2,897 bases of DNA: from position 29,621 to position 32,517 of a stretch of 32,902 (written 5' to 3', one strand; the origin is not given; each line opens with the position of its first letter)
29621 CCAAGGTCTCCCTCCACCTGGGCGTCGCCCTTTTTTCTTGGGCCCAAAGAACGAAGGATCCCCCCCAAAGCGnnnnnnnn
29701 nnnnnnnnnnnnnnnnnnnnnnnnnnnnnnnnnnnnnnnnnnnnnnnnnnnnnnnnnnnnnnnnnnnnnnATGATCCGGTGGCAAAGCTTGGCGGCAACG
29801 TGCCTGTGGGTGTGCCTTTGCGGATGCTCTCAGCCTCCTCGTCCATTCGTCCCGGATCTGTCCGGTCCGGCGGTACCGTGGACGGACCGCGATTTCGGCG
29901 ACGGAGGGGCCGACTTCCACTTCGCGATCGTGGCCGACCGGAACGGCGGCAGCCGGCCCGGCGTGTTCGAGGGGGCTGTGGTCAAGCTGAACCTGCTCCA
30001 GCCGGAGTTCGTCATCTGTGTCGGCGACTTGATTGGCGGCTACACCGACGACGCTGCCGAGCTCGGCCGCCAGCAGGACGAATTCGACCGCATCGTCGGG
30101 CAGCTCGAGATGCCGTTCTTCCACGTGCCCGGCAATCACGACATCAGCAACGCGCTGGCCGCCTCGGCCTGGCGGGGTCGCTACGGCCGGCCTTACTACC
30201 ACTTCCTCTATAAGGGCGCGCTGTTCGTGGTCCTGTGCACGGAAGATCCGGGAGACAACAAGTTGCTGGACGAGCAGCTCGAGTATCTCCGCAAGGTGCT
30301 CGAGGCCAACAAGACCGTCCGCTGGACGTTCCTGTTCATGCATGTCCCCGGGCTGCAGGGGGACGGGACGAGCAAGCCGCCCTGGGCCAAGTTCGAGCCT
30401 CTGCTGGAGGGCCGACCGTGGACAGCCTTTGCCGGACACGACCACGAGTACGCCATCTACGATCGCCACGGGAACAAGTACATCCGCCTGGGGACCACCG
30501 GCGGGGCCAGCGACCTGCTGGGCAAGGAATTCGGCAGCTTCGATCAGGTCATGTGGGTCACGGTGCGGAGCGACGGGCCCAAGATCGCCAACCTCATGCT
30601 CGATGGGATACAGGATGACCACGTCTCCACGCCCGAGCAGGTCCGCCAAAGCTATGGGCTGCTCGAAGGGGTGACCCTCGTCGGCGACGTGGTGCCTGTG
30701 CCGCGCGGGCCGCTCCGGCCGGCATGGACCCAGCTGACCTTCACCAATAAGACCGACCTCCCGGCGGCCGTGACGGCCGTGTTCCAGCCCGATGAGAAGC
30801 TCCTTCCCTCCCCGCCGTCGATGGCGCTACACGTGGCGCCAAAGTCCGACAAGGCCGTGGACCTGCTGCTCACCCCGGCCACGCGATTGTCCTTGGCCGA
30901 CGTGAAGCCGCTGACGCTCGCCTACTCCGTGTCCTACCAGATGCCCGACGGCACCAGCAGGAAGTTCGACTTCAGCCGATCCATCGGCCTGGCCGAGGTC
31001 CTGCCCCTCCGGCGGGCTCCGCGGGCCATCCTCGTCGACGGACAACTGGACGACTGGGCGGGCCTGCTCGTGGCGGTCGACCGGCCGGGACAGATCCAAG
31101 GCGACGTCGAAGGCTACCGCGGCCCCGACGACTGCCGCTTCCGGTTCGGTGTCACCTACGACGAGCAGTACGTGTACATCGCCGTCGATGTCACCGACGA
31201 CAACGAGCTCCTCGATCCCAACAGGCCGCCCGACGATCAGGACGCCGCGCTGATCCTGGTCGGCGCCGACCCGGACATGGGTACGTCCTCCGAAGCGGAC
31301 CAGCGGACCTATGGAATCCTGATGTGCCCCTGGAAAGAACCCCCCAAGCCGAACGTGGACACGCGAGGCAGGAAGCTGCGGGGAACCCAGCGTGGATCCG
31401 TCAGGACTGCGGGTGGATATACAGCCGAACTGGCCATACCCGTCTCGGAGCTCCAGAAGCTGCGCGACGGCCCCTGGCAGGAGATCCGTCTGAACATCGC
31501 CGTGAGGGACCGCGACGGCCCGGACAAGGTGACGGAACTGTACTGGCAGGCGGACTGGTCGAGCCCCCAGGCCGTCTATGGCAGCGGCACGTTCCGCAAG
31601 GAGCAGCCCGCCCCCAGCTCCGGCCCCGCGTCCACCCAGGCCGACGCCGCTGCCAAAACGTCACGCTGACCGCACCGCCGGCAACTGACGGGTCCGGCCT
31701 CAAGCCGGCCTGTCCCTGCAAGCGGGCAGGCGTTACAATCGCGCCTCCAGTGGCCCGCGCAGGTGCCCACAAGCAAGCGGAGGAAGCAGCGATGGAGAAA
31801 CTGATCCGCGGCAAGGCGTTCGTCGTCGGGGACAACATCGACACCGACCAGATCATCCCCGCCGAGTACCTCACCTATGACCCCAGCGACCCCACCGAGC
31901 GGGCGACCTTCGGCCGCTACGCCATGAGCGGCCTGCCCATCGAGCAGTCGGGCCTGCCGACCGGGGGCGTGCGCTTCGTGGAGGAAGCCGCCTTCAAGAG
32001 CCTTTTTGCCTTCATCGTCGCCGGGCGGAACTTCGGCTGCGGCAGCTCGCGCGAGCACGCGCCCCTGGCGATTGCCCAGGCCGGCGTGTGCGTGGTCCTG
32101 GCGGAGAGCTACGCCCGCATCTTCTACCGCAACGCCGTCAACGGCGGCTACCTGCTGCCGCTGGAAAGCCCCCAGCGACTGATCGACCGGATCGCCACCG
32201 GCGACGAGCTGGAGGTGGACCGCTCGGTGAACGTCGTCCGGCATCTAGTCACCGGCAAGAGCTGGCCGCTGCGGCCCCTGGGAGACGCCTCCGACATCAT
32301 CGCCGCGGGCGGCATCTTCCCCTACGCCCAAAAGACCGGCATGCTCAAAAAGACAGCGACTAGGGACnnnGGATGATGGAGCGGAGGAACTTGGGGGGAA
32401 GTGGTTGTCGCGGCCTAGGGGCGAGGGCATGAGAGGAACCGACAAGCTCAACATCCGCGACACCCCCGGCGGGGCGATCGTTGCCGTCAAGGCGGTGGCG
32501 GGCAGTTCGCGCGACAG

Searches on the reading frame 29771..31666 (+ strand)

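Call 63: search_protein_families(library=pfam, proteins=[window:29771-31666:+], max_evalue=0.001)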
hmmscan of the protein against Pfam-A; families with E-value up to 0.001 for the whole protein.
window:29771-31666:+ (632 aa): 2 families
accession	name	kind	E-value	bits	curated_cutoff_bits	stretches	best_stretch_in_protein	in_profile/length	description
PF06452.16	CBM9_1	-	4.2e-09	37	23.4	1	453-594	29-165/185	Carbohydrate family 9 binding domain-like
PF00149.33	Metallophos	-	4.5e-07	30.9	21.5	1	49-227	9-191/191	Calcineurin-like phosphoesterase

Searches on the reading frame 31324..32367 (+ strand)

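Call 63: search_protein_families(library=pfam, proteins=[window:31324-32367:+], max_evalue=0.001)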
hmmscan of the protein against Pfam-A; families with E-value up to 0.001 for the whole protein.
window:31324-32367:+ (348 aa): 1 family
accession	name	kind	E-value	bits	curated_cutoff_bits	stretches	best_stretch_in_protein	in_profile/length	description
PF00694.25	Aconitase_C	-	1.5e-18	67.8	22.8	1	230-284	77-130/131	Aconitase C-terminal domain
